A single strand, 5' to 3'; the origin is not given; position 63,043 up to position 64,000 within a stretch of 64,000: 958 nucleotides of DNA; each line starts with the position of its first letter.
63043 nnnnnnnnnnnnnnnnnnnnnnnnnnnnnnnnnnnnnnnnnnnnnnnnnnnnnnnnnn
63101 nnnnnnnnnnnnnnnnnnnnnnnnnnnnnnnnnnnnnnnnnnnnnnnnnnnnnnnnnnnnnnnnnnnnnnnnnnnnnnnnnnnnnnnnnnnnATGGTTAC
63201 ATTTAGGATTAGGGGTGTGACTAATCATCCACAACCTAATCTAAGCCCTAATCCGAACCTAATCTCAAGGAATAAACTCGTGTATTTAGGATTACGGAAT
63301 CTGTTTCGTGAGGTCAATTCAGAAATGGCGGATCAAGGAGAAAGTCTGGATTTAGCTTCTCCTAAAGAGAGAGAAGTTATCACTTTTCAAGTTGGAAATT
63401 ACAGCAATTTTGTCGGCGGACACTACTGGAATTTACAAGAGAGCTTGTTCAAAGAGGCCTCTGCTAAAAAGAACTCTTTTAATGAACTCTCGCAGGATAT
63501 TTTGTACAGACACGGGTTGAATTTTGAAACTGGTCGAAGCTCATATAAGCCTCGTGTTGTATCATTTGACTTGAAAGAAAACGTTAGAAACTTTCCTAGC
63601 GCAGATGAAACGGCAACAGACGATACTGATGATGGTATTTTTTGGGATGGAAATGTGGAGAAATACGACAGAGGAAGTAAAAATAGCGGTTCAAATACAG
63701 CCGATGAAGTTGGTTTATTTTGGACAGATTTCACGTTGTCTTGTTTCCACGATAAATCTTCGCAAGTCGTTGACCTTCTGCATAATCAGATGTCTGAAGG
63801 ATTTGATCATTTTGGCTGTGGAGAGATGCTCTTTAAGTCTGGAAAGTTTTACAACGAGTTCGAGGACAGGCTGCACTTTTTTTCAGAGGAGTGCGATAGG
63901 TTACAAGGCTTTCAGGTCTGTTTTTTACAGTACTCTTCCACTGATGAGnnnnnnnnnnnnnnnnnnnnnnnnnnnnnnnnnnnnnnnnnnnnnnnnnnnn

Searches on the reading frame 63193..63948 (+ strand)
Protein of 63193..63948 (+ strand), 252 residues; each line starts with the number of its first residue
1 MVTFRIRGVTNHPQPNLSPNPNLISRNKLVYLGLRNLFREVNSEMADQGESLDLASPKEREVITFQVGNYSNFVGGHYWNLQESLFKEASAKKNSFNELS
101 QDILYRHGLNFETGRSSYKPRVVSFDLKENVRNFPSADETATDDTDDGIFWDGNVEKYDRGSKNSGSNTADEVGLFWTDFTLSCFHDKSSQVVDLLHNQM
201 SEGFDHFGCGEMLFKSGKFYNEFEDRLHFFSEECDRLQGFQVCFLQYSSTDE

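Call 92: search_protein_families(library=pfam, max_evalue=0.001, proteins=[window:63193-63948:+])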
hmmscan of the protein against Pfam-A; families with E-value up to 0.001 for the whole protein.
window:63193-63948:+ (252 aa): 2 families
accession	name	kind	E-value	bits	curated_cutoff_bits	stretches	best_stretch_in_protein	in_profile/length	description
PF10644.15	Misat_Tub_SegII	-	2.2e-25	89.6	26.5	1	60-159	1-100/115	Misato Segment II tubulin-like domain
PF14881.12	Tubulin_3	-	7.4e-07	29.5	30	1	175-243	10-80/180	Tubulin domain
